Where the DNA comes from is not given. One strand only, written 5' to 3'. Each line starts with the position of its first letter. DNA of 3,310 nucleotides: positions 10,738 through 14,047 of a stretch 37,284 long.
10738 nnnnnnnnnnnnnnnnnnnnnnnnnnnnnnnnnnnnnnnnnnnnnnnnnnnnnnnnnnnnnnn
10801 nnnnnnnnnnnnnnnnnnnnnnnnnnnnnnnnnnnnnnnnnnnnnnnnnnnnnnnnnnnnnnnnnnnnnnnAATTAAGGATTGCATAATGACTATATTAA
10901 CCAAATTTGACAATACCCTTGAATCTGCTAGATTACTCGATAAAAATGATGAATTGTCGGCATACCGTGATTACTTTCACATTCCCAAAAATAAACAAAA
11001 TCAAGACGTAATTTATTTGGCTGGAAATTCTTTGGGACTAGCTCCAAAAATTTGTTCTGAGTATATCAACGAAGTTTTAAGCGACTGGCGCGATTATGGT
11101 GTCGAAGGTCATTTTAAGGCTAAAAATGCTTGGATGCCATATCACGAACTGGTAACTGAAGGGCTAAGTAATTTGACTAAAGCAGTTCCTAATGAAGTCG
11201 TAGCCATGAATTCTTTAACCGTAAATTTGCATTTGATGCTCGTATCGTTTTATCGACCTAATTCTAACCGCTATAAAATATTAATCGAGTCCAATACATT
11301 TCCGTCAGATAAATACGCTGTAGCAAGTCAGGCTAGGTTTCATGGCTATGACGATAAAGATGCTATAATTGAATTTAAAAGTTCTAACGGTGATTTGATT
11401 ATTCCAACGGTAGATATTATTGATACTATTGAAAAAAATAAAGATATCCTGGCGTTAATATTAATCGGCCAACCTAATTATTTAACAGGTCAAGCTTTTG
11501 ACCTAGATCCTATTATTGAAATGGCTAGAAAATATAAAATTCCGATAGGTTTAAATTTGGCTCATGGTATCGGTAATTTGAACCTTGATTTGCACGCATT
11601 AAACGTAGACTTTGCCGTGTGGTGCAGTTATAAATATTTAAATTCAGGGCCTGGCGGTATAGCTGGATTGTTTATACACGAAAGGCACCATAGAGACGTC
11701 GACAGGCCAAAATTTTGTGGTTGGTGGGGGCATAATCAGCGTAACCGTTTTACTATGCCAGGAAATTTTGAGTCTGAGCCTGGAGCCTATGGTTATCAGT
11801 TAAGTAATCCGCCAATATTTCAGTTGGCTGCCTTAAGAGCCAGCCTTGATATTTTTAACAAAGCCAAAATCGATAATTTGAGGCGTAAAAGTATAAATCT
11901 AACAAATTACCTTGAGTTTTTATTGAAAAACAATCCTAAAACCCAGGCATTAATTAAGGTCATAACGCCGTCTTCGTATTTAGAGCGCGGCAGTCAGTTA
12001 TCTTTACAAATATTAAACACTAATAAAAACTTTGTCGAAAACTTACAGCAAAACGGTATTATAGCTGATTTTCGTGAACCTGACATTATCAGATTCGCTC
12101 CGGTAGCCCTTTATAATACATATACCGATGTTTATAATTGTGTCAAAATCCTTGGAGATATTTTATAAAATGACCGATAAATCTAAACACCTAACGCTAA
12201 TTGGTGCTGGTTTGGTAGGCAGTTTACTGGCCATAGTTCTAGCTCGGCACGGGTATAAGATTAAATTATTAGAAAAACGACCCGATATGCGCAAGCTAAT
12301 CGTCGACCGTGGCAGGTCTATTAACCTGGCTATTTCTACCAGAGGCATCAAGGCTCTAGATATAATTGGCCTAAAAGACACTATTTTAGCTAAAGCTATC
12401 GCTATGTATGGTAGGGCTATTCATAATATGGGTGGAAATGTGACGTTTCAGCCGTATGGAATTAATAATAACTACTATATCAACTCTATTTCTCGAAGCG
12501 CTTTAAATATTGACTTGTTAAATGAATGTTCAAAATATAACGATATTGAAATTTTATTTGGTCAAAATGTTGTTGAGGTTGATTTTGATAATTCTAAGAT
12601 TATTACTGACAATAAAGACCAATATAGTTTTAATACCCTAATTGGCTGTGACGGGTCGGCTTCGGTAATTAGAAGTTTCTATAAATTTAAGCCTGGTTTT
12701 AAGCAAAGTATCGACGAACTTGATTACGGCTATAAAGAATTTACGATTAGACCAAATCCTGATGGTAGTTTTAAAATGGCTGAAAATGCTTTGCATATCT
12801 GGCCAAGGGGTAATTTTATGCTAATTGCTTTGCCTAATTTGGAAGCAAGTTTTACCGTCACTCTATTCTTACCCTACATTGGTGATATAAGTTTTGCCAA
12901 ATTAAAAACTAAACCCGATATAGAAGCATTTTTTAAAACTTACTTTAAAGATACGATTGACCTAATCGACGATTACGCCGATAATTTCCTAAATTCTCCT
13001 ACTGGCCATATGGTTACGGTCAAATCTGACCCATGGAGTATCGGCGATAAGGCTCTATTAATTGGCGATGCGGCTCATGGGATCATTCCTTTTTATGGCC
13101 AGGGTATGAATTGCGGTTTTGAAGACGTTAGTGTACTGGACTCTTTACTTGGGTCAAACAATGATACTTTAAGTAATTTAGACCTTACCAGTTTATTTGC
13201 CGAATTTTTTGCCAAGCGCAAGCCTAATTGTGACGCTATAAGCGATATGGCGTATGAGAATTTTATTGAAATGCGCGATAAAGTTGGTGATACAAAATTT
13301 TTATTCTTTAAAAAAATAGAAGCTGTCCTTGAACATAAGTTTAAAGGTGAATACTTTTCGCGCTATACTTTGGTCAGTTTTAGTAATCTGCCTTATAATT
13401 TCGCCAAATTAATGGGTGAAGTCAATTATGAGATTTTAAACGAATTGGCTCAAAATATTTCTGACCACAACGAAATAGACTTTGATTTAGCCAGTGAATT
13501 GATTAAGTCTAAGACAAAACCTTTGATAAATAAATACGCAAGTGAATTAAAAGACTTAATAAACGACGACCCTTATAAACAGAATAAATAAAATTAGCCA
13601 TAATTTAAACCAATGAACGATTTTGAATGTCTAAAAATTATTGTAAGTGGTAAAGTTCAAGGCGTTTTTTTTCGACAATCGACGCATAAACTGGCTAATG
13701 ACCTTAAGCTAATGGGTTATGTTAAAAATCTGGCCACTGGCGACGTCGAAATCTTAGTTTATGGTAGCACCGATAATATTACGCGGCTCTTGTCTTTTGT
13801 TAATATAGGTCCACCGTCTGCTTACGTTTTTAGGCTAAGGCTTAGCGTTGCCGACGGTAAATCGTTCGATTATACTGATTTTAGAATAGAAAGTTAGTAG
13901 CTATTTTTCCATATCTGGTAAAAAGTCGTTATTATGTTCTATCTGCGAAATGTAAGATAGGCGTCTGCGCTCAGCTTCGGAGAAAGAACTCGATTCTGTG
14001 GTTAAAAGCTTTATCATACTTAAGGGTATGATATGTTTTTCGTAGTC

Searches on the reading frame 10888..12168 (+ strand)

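Call 9: search_protein_families(library=pfam, proteins=[window:10888-12168:+], max_evalue=0.001)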
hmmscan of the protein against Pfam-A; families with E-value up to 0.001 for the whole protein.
window:10888-12168:+ (426 aa): 2 families
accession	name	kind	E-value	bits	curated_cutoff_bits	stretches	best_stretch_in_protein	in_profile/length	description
PF22580.2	KYNU_C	-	3.6e-25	88.2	27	1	331-422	1-90/90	Kynureninase C-terminal domain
PF00266.25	Aminotran_5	-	1.5e-13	50.9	21.5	1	58-356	17-301/371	Aminotransferase class-V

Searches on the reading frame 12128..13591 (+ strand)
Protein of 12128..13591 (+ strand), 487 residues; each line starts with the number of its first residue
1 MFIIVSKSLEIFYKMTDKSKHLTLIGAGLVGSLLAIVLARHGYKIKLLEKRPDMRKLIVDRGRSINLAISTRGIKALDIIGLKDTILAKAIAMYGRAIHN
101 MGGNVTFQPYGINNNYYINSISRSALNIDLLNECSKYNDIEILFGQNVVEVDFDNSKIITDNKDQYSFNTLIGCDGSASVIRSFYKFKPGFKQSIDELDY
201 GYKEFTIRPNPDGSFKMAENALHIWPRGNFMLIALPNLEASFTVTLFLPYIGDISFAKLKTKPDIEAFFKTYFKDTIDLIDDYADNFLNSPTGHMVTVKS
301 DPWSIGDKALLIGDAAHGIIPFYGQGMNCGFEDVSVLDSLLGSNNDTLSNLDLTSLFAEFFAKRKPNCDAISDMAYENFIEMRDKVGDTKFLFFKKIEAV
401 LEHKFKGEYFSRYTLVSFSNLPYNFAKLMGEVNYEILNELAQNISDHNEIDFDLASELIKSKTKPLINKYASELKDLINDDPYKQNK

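Call 14: search_protein_families(library=pfam, proteins=[window:12128-13591:+])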
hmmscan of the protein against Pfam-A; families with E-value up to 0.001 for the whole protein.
window:12128-13591:+ (487 aa): 4 families
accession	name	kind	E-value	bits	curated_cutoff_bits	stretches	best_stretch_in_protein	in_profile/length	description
PF01494.25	FAD_binding_3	-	2.3e-17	63.7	22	1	24-341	6-318/349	FAD binding domain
PF07992.20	Pyr_redox_2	-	2.2e-07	31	26.1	0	16-55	139-178/291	Pyridine nucleotide-disulphide oxidoreductase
PF08491.16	SE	-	8.2e-05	22.2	20.1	1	309-369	132-192/276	Squalene epoxidase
PF13450.12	NAD_binding_8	-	8.3e-05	23.2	21.9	1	25-53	2-30/68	NAD(P)-binding Rossmann-like domain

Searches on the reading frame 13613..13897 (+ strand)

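Call 14: search_protein_families(library=pfam, proteins=[window:13613-13897:+])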
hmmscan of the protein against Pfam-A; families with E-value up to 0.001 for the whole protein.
window:13613-13897:+ (94 aa): 1 family
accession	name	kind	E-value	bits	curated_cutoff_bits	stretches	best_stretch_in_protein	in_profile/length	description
PF00708.24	Acylphosphatase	-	2.4e-20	73.1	22.5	1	8-92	2-85/85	Acylphosphatase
